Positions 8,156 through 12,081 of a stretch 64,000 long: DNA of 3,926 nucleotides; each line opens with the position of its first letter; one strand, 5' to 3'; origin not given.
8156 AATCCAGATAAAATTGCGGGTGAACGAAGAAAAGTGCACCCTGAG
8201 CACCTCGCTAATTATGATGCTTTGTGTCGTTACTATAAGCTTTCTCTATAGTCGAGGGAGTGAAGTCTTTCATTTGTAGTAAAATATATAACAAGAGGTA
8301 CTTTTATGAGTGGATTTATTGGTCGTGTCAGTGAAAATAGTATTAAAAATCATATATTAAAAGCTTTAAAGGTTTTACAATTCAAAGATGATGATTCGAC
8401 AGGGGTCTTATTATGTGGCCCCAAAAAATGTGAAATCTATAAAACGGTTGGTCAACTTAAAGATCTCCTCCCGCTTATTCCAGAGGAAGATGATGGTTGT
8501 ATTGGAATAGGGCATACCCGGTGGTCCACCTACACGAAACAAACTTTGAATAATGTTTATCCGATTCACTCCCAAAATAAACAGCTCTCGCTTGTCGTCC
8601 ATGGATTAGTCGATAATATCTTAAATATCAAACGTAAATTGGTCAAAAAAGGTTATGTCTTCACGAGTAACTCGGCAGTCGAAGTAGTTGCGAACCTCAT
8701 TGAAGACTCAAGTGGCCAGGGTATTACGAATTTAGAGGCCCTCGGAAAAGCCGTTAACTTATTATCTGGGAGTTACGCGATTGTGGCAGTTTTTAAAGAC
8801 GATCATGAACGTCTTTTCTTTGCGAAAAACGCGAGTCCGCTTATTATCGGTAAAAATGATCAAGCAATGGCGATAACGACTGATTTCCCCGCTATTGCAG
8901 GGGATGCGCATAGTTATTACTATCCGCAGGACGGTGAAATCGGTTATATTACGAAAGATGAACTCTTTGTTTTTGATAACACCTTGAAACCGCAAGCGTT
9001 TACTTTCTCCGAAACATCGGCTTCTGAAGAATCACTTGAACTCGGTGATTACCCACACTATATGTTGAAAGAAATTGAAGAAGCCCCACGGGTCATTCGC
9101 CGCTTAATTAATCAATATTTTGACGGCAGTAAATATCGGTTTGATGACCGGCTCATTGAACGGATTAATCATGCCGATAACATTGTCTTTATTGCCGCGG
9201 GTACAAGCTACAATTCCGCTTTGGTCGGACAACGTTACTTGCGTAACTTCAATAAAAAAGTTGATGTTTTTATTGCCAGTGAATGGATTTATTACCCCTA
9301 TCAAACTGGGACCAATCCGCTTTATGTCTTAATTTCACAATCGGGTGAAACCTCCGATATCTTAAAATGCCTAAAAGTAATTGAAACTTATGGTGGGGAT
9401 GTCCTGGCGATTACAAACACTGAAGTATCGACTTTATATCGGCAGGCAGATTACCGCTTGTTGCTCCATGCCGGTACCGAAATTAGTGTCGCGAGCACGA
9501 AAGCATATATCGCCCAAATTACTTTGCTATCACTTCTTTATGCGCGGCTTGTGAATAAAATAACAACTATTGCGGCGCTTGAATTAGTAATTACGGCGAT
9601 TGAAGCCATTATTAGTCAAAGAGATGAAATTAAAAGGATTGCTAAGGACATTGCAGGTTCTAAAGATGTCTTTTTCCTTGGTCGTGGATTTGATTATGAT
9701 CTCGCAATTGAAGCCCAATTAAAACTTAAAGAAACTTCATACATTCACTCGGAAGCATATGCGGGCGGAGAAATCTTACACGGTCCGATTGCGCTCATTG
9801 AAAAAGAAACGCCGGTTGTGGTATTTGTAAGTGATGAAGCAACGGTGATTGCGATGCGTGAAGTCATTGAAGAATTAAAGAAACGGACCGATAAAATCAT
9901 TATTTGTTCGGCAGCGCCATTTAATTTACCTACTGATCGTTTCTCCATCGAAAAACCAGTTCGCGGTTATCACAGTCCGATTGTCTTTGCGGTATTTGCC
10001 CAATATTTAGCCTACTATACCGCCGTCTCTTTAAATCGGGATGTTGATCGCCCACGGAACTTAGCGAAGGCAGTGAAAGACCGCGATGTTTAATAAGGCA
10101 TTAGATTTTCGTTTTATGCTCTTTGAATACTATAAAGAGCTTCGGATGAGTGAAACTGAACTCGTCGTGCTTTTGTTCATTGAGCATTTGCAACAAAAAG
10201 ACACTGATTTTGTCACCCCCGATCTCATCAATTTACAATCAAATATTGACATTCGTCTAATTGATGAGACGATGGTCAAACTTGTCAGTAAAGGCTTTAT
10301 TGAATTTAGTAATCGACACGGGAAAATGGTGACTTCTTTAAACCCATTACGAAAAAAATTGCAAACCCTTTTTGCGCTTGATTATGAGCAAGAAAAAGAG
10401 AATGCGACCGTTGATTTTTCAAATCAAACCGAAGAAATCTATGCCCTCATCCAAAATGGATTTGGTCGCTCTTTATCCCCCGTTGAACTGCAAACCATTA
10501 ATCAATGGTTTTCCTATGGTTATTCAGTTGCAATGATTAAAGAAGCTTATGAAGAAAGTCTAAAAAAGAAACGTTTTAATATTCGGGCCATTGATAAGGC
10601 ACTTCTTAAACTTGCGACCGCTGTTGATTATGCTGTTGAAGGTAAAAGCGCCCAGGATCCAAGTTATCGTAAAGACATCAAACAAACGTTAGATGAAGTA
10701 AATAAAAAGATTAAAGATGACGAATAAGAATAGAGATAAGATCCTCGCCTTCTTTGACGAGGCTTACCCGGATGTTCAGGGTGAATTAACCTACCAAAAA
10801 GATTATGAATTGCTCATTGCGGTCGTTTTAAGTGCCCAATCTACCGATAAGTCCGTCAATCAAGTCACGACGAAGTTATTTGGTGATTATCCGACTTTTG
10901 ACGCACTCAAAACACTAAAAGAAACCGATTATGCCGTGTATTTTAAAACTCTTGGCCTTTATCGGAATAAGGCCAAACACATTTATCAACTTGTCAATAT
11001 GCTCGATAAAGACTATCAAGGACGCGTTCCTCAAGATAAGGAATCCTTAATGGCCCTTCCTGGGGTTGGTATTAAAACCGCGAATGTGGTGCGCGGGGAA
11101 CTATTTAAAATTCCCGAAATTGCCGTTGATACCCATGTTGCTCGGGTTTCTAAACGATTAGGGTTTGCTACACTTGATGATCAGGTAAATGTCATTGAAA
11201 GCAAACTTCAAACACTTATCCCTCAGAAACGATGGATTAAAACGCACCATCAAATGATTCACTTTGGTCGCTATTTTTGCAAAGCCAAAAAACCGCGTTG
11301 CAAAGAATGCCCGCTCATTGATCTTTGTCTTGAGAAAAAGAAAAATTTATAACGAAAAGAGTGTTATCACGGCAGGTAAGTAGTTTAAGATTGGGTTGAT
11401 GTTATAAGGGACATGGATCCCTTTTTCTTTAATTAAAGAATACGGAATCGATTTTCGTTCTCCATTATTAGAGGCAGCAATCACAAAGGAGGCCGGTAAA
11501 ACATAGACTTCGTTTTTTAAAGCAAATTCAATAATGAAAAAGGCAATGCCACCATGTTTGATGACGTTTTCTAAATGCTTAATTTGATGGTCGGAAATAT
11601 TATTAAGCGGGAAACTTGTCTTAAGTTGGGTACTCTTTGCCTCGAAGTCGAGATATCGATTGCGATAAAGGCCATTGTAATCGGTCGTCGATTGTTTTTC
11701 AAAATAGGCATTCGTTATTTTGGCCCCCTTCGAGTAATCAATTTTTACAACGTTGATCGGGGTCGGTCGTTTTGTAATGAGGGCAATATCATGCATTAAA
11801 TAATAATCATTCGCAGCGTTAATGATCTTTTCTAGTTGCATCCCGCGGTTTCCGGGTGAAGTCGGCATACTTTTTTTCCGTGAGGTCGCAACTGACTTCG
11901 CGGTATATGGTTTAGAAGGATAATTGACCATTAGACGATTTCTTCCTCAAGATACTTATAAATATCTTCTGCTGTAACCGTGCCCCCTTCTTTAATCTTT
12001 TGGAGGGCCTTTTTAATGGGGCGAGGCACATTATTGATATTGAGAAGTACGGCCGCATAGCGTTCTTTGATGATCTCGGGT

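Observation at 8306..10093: GlmS homologue with the catalytic N-terminal Cys replaced by Ser and further glutaminase-site substitutions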

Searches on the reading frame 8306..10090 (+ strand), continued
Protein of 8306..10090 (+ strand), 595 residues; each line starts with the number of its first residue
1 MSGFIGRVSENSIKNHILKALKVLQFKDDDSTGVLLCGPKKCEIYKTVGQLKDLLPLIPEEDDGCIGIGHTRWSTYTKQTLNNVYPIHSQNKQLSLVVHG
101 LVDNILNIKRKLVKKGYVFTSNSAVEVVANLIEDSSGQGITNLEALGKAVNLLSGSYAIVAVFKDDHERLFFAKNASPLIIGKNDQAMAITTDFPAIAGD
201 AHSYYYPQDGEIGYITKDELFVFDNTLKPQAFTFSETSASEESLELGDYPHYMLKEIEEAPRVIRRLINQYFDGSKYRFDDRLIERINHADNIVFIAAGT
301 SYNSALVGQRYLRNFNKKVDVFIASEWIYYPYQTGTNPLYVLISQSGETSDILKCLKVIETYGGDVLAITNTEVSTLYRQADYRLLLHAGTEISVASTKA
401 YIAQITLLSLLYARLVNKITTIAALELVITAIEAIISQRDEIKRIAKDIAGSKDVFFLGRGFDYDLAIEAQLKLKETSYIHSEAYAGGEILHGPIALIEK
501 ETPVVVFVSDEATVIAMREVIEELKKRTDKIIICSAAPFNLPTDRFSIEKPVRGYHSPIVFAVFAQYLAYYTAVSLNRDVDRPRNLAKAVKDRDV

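Call 61: list_cluster_members(proteins=[P0322, P0027, P0028, P0012, P0019])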
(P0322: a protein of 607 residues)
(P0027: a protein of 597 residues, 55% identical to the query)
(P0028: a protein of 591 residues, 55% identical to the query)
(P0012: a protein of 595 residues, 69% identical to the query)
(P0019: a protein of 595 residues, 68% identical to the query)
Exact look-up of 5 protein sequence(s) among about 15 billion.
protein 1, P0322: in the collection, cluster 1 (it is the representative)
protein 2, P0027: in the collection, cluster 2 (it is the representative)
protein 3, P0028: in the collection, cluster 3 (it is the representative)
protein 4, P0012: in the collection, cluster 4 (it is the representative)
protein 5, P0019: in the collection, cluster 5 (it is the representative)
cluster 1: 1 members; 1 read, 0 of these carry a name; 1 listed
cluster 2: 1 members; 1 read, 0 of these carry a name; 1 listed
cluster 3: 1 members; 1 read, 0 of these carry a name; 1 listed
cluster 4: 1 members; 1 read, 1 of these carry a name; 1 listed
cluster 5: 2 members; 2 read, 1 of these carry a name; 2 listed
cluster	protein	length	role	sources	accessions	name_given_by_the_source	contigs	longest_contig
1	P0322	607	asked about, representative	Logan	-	-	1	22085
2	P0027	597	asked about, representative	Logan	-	-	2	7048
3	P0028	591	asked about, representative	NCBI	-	-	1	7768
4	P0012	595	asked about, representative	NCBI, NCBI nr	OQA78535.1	MAG: Glutamine--fructose-6-phosphate aminotransferase (isomerizing) [Tenericutes ...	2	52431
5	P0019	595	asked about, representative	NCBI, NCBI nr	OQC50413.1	MAG: Glutamine--fructose-6-phosphate aminotransferase (isomerizing) [Tenericutes ...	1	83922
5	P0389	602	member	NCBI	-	-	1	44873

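Call 63: find_encoding_contigs(protein=P0001, flank=6000, max_places=2)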
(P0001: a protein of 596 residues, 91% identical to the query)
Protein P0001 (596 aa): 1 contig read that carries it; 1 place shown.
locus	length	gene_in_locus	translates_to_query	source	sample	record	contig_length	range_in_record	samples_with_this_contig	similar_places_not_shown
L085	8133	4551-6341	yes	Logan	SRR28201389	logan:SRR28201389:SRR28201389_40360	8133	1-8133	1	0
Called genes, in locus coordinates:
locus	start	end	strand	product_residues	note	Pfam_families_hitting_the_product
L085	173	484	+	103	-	-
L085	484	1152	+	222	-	PF02224:Cytidylate_kin, PF13189:Cytidylate_kin2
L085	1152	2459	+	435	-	PF00009:GTP_EFTU, PF01926:MMR_HSR1, PF02421:FeoB_N, PF00009:GTP_EFTU, PF01926:MMR_HSR1, PF02421:FeoB_N, PF04548:AIG1 (weak), PF14714:KH_dom-like, +3 more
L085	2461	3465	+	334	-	PF01210:NAD_Gly3P_dh_N, PF03807:F420_oxidored (faint), PF07479:NAD_Gly3P_dh_C, PF20618:GPD_NAD_C_bact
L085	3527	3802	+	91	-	PF00216:Bac_DNA_binding, PF18291:HU-HIG (weak)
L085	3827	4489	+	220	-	PF01743:PolyA_pol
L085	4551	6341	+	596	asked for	PF13522:GATase_6, PF13537:GATase_7, PF01380:SIS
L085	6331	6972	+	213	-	PF21984:DnaD_N, PF07261:DnaB_2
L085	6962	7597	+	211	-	PF00730:HhH-GPD, PF00633:HHH (weak)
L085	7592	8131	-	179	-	?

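Call 66: search_protein_families(library=pfam, proteins=[L021:7880-9973:+, L019:7743-8645:+], max_evalue=0.00001)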
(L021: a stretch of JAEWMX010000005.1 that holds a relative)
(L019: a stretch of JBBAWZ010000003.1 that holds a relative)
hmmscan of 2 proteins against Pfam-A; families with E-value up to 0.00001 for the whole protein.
L021:7880-9973:+ (698 aa): 3 families
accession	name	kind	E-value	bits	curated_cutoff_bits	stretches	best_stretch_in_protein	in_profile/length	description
PF12437.13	GSIII_N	-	2.2e-66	222.9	25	1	13-168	3-158/160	Glutamine synthetase type III N terminal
PF18318.6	Gln-synt_C-ter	-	2.7e-28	98.6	22.7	1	498-603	2-107/118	Glutamine synthetase C-terminal domain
PF00120.29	Gln-synt_C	-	3.9e-19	69.3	24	1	191-349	18-174/344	Glutamine synthetase, catalytic domain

L019:7743-8645:+ (301 aa): 1 family
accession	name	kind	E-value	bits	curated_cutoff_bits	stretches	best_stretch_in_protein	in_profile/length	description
PF02457.21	DAC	-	6.8e-38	129.3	27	1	159-275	2-118/119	DisA bacterial checkpoint controller nucleotide-binding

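Call 67: find_homologous_proteins(query=P0322, max_evalue=1e-50)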
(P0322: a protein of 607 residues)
Query P0322 (607 aa): 8000 proteins with E <= 1e-50 among 8000 candidates; the best 120 are listed.
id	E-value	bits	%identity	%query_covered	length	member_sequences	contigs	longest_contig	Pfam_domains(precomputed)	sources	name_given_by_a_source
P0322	0.0e+0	1322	100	100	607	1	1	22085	PF01380.28,PF13580.12,PF13522.12,PF13537.12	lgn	-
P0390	6.2e-283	957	72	100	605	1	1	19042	PF01380.28,PF13580.12,PF13522.12,PF13537.12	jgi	jgi:glucosamine--fructose-6-phosphate aminotransferase (isomerizing)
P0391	1.7e-281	953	72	100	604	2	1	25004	PF01380.28,PF13580.12,PF13522.12,PF13537.12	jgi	-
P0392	4.4e-279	945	71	100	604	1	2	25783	PF01380.28,PF13580.12,PF13522.12,PF13537.12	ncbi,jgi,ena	-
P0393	1.4e-269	913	73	94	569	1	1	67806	PF01380.28,PF13580.12,PF13522.12,PF13537.12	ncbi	-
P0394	1.0e-261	887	65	100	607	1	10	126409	PF01380.28,PF13580.12,PF13522.12,PF13537.12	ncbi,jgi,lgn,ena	jgi:glucosamine--fructose-6-phosphate aminotransferase (isomerizing)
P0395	2.1e-256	870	64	100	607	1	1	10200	PF01380.28,PF13580.12,PF13522.12,PF13537.12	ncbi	-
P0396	2.0e-233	794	60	100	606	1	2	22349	PF01380.28,PF13522.12,PF13537.12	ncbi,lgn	-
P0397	4.4e-232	790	59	100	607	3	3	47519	PF01380.28,PF13522.12,PF13537.12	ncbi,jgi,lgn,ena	-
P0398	1.0e-229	782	59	100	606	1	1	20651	PF01380.28,PF13522.12,PF13537.12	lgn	-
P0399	1.1e-229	782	59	100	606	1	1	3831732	PF01380.28,PF13522.12,PF13537.12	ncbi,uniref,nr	ncbi:glutamine--fructose-6-phosphate transaminase (isomerizing) [Clostridium sp. 'deep sea']|uniref:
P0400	2.3e-183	629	50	100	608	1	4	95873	PF01380.28,PF13522.12,PF13537.12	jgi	jgi:glutamine---fructose-6-phosphate transaminase (isomerizing)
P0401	5.1e-183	628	49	100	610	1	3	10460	PF01380.28,PF13580.12,PF13522.12,PF13537.12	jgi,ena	-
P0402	1.1e-182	626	49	100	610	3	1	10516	PF01380.28,PF13580.12,PF13522.12,PF13537.12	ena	-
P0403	1.2e-182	626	49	100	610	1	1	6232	PF01380.28,PF13580.12,PF13522.12,PF13537.12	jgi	-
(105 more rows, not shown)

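Call 69: find_encoding_contigs(protein=P0322, flank=10000, max_places=2)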
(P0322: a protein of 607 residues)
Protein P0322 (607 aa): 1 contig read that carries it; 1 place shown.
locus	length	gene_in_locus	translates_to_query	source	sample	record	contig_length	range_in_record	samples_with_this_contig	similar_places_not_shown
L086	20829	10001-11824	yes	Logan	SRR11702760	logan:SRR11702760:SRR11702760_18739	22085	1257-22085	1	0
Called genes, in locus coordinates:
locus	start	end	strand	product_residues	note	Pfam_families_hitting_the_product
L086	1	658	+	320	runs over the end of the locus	PF08545:ACP_syn_III, PF08541:ACP_syn_III_C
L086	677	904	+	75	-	PF00550:PP-binding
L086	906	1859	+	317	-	PF00478:IMPDH (weak), PF03060:NMO, PF00977:His_biosynth (weak), PF03060:NMO, PF04481:DUF561 (weak), PF05690:ThiG (weak)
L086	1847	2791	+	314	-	PF00698:Acyl_transf_1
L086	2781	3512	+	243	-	PF00106:adh_short, PF08659:KR, PF13561:adh_short_C2, PF23441:SDR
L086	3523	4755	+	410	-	PF00109:ketoacyl-synt, PF00108:Thiolase_N (weak), PF02801:Ketoacyl-synt_C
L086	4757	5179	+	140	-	PF22817:ApeP-like (weak), PF07977:FabA, PF22818:ApeI-like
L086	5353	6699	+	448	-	PF13424:TPR_12, PF07719:TPR_2 (weak), PF13414:TPR_11, PF12895:ANAPC3 (weak), PF13432:TPR_16 (weak), PF23914:TPR_CcmH_CycH, PF12895:ANAPC3, PF13181:TPR_8 (weak), +17 more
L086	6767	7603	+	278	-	PF19293:CdaA_N, PF02457:DAC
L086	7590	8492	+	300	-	PF07949:YbbR (weak)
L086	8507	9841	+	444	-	PF02878:PGM_PMM_I, PF02879:PGM_PMM_II, PF02880:PGM_PMM_III, PF00408:PGM_PMM_IV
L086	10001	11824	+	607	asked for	PF13522:GATase_6, PF13537:GATase_7, PF01380:SIS, PF13580:SIS_2 (weak), PF01380:SIS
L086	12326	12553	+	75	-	-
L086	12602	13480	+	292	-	PF01433:Peptidase_M1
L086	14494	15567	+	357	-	PF27529:AMPT (weak), PF05343:Peptidase_M42, PF01546:Peptidase_M20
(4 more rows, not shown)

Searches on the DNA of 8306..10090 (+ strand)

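Call 28: search_rna_families(sources=[L013, L014, L018, L019, L021, L023, L015], threshold=gathering)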
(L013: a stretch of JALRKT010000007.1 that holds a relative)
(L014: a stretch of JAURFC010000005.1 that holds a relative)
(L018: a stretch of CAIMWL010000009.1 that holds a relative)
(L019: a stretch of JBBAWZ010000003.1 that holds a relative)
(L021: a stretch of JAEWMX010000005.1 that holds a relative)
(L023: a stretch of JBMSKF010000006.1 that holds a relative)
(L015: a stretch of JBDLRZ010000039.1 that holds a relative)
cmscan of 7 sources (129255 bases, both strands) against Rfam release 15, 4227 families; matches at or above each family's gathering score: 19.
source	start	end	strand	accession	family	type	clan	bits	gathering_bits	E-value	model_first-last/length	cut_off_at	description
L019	21601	21671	-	RF00005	tRNA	Gene; tRNA;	CL00001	73.4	29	7.2e-14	1-71/71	no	tRNA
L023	21357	21427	-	RF00005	tRNA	Gene; tRNA;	CL00001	73.4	29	7.2e-14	1-71/71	no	tRNA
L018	6907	6979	+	RF00005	tRNA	Gene; tRNA;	CL00001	72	29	1.8e-13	1-71/71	no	tRNA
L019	7628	7700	+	RF00005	tRNA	Gene; tRNA;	CL00001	72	29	1.8e-13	1-71/71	no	tRNA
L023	7627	7699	+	RF00005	tRNA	Gene; tRNA;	CL00001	72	29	1.8e-13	1-71/71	no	tRNA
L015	7628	7700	+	RF00005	tRNA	Gene; tRNA;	CL00001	72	29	1.8e-13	1-71/71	no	tRNA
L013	3417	3490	+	RF00005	tRNA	Gene; tRNA;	CL00001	69.7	29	7.6e-13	1-71/71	no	tRNA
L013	3502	3574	+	RF00005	tRNA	Gene; tRNA;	CL00001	63.6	29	3.6e-11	1-71/71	no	tRNA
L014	65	137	+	RF00005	tRNA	Gene; tRNA;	CL00001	63.6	29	3.6e-11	1-71/71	no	tRNA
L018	6991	7063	+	RF00005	tRNA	Gene; tRNA;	CL00001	63.6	29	3.6e-11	1-71/71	no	tRNA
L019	7712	7784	+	RF00005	tRNA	Gene; tRNA;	CL00001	63.6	29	3.6e-11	1-71/71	no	tRNA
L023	7711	7783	+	RF00005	tRNA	Gene; tRNA;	CL00001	63.6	29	3.6e-11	1-71/71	no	tRNA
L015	7712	7784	+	RF00005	tRNA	Gene; tRNA;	CL00001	63.6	29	3.6e-11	1-71/71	no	tRNA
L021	7599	7737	+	RF00234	glmS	Cis-reg; riboswitch;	-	62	37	1.5e-11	1-167/167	no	glmS glucosamine-6-phosphate activated ribozyme aptamer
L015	5964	6047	+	RF00005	tRNA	Gene; tRNA;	CL00001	50.4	29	1.6e-07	1-71/71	no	tRNA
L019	1413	1496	+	RF00005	tRNA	Gene; tRNA;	CL00001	50.3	29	1.7e-07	1-71/71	no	tRNA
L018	5247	5330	+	RF00005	tRNA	Gene; tRNA;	CL00001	50.2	29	1.8e-07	1-71/71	no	tRNA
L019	5964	6047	+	RF00005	tRNA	Gene; tRNA;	CL00001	50.2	29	1.8e-07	1-71/71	no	tRNA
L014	1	53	+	RF00005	tRNA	Gene; tRNA;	CL00001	38.8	29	0.00024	20-71/71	5'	tRNA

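Call 70: search_rna_families(sources=[L086, L003, L004, L010, L002, L006, L009, L085], threshold=gathering)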
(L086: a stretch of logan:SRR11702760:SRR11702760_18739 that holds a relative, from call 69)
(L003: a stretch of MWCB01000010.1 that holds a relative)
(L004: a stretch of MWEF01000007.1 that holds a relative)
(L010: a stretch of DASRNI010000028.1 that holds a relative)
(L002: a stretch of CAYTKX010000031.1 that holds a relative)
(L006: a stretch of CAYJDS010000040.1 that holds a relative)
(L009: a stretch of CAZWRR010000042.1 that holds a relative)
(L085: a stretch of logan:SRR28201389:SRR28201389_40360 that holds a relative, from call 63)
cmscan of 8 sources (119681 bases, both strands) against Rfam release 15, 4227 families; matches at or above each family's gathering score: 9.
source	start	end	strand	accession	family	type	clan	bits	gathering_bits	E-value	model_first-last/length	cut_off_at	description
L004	14804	15137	+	RF00011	RNaseP_bact_b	Gene; ribozyme;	CL00002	288.4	97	5.4e-84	1-365/365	no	Bacterial RNase P class B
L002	5895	6226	+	RF00011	RNaseP_bact_b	Gene; ribozyme;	CL00002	282.1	97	4.9e-82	1-365/365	no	Bacterial RNase P class B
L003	14802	15136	+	RF00011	RNaseP_bact_b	Gene; ribozyme;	CL00002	272.5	97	4.6e-79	1-365/365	no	Bacterial RNase P class B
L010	14782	15120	+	RF00011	RNaseP_bact_b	Gene; ribozyme;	CL00002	265.9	97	4.8e-77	1-365/365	no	Bacterial RNase P class B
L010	4427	4539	+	RF00050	FMN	Cis-reg; riboswitch;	-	105.5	66.2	3.1e-23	1-138/138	no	FMN riboswitch aptamer (RFN element)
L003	5398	5510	+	RF00050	FMN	Cis-reg; riboswitch;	-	104.8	66.2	5.1e-23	1-138/138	no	FMN riboswitch aptamer (RFN element)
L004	5361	5473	+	RF00050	FMN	Cis-reg; riboswitch;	-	103.8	66.2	9.5e-23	1-138/138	no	FMN riboswitch aptamer (RFN element)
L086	9833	9979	+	RF00234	glmS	Cis-reg; riboswitch;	-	81.5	37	6.6e-17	1-167/167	no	glmS glucosamine-6-phosphate activated ribozyme aptamer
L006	170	244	-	RF01051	c-di-GMP-I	Cis-reg; riboswitch;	CL00126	58.4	35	1.4e-08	1-87/87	no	c-di-GMP-I riboswitch aptamer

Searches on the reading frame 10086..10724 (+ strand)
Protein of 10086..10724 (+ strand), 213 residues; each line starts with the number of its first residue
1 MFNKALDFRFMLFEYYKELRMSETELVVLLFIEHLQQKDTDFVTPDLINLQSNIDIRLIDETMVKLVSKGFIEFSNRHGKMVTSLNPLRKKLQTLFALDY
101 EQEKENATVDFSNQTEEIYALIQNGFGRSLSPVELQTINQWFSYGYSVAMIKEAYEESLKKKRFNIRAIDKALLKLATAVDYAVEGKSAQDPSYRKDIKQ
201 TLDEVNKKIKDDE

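Call 66: search_protein_families(library=pfam, proteins=[window:10086-10724:+], max_evalue=0.00001)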
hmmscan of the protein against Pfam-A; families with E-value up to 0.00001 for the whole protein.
window:10086-10724:+ (213 aa): 2 families
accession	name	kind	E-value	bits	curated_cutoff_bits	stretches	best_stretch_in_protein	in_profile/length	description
PF21984.2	DnaD_N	-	4.1e-12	46.6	27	1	11-96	4-94/101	DnaD N-terminal domain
PF07261.16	DnaB_2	-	2.3e-11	43.7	22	1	121-175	3-58/74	Replication initiation and membrane attachment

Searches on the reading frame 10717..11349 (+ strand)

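Call 66: search_protein_families(library=pfam, proteins=[window:10717-11349:+], max_evalue=0.00001)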
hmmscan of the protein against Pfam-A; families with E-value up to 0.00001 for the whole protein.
window:10717-11349:+ (211 aa): 2 families
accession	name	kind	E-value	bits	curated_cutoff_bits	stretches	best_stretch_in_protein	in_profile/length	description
PF00730.31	HhH-GPD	-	1.5e-17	64.3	26.2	1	34-169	1-107/108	HhH-GPD superfamily base excision DNA repair protein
PF00633.29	HHH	-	4.5e-07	29.8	24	1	100-126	2-28/30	Helix-hairpin-helix motif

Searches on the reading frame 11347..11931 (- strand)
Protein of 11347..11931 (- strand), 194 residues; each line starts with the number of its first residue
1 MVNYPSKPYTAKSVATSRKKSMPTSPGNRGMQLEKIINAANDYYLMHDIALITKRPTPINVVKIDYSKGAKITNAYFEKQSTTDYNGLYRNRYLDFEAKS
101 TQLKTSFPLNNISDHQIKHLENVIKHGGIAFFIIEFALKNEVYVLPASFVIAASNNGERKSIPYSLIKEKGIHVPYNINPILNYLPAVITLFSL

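Call 66: search_protein_families(library=pfam, proteins=[window:11347-11931:-], max_evalue=0.00001)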
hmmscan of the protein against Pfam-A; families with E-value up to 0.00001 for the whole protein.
window:11347-11931:- (194 aa): 1 family
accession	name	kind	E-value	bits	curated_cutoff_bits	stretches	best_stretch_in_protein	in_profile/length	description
PF03838.20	RecU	-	9.4e-58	195.2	25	1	29-188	1-161/162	Recombination protein U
